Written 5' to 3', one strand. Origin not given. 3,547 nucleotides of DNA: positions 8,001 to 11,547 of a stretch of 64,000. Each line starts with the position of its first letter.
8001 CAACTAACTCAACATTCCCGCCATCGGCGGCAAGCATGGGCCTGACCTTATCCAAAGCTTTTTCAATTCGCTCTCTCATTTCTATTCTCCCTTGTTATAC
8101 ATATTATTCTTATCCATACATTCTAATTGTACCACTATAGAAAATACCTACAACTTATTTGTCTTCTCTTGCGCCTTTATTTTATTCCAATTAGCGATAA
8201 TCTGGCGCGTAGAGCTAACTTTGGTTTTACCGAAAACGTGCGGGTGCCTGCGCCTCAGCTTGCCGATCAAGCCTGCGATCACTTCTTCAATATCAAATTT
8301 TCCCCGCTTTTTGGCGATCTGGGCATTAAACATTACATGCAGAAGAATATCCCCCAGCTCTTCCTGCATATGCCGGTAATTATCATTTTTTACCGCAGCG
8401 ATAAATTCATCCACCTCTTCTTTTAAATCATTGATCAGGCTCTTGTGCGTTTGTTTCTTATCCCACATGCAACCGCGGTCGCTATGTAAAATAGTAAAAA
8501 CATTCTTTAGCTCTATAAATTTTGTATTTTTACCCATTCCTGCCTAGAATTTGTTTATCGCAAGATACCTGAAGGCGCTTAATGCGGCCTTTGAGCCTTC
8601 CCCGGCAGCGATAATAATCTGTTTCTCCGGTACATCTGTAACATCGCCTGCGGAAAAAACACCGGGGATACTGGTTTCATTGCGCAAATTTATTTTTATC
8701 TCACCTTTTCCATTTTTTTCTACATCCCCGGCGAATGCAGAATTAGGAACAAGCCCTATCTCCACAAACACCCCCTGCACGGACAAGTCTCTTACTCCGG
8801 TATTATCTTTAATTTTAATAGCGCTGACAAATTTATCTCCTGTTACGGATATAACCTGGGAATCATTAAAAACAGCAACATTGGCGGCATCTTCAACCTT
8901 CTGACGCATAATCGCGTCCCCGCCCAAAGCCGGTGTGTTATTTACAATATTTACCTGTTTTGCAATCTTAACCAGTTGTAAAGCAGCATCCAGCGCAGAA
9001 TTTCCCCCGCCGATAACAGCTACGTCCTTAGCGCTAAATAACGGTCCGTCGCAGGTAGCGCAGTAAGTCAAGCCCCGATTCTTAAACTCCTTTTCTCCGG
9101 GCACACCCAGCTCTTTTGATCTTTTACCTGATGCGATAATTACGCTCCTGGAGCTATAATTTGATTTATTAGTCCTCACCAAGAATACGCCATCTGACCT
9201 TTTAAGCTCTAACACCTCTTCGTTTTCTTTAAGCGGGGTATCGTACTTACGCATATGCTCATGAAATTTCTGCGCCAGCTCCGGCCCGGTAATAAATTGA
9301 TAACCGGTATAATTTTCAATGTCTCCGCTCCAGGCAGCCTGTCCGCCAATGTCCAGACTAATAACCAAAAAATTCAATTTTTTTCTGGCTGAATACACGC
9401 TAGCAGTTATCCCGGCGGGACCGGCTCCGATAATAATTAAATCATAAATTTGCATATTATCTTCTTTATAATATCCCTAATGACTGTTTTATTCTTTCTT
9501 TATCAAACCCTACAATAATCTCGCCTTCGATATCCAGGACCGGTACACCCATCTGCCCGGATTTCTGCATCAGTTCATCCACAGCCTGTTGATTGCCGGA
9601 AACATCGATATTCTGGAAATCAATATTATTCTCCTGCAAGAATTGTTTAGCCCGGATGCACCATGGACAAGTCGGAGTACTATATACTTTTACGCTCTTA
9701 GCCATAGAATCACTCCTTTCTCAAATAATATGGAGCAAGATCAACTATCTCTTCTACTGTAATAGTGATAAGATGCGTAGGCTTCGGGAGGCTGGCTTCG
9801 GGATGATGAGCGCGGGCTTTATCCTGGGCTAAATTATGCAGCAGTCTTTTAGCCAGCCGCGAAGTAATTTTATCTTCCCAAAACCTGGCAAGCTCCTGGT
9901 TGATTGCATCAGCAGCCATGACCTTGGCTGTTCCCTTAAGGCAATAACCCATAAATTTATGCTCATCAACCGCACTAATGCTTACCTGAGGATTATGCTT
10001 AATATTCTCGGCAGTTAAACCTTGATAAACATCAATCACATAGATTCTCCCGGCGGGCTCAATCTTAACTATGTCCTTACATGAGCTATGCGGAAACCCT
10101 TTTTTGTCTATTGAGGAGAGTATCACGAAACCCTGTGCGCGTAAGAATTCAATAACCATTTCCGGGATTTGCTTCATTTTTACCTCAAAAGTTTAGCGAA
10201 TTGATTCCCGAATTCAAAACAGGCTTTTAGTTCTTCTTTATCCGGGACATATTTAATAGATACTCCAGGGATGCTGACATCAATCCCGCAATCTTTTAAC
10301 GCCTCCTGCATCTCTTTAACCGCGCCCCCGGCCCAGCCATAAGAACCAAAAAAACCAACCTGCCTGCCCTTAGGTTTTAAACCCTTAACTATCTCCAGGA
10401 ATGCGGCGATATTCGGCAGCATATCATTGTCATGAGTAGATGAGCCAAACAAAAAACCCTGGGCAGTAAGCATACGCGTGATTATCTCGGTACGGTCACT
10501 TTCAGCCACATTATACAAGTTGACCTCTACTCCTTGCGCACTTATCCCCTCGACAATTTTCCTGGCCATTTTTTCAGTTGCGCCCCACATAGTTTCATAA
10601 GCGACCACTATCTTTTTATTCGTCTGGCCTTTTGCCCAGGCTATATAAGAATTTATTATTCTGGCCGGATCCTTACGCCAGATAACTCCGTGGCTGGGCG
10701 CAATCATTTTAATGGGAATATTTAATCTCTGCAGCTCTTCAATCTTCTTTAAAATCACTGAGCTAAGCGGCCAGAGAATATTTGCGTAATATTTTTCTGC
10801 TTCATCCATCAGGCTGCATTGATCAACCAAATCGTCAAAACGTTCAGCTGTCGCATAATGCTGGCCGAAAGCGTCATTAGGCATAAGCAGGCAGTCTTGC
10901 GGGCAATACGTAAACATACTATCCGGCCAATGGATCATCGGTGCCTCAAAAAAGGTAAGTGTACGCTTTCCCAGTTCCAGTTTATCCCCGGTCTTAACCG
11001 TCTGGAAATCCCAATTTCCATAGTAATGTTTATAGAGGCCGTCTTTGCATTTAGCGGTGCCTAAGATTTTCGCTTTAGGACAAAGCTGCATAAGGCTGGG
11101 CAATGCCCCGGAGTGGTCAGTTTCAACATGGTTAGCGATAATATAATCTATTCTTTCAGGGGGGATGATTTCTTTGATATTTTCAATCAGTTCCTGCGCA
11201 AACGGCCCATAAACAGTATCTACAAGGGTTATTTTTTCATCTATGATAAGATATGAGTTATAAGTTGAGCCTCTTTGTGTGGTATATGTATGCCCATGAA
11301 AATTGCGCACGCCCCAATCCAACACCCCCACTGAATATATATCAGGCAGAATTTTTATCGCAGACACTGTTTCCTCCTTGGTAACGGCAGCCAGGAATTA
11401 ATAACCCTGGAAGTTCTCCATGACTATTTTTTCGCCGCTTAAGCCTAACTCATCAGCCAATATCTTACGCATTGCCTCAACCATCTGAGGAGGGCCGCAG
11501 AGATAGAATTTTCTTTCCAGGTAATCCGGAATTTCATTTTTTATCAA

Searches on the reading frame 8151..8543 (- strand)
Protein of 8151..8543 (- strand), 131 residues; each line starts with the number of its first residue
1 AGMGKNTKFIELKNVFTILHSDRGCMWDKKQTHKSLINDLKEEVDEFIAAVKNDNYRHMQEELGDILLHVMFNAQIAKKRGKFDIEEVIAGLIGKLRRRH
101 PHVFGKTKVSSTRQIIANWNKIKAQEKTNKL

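Call 66: search_protein_families(library=pfam, proteins=[window:8151-8543:-], max_evalue=0.01)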
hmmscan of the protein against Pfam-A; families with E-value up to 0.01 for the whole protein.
window:8151-8543:- (131 aa): 2 families
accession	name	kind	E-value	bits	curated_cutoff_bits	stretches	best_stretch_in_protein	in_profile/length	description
PF03819.22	MazG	-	3e-26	91.9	22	1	31-104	1-74/74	MazG nucleotide pyrophosphohydrolase domain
PF01503.22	PRA-PH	-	0.00024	21.9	21.3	1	27-72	20-66/86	Phosphoribosyl-ATP pyrophosphohydrolase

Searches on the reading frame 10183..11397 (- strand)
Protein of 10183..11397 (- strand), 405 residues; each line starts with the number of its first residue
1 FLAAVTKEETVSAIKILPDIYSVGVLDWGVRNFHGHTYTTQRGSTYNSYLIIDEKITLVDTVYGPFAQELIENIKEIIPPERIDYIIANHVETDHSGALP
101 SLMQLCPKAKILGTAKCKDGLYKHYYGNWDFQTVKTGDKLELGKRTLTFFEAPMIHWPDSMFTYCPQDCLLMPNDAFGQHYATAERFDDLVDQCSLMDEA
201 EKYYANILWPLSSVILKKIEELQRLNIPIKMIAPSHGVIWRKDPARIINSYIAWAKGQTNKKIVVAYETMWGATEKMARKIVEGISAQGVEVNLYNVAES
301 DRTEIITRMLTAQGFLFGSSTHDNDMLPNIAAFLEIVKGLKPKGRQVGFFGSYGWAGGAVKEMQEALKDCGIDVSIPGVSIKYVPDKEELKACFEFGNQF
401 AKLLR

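Call 66: search_protein_families(library=pfam, proteins=[window:10183-11397:-], max_evalue=0.01)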
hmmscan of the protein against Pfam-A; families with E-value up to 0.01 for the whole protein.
window:10183-11397:- (405 aa): 4 families
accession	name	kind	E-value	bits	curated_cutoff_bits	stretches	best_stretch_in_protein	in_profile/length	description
PF19583.5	ODP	-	3.1e-19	70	27.2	1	46-237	3-194/194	ODP family beta lactamase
PF00258.30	Flavodoxin_1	-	2.3e-17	63.9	25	1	265-397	1-143/143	Flavodoxin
PF00753.33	Lactamase_B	-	8.6e-09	36.1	22.7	1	46-180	6-154/196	Metallo-beta-lactamase superfamily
PF12706.13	Lactamase_B_2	-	3.9e-05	23.8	27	1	58-158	4-116/200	Beta-lactamase superfamily domain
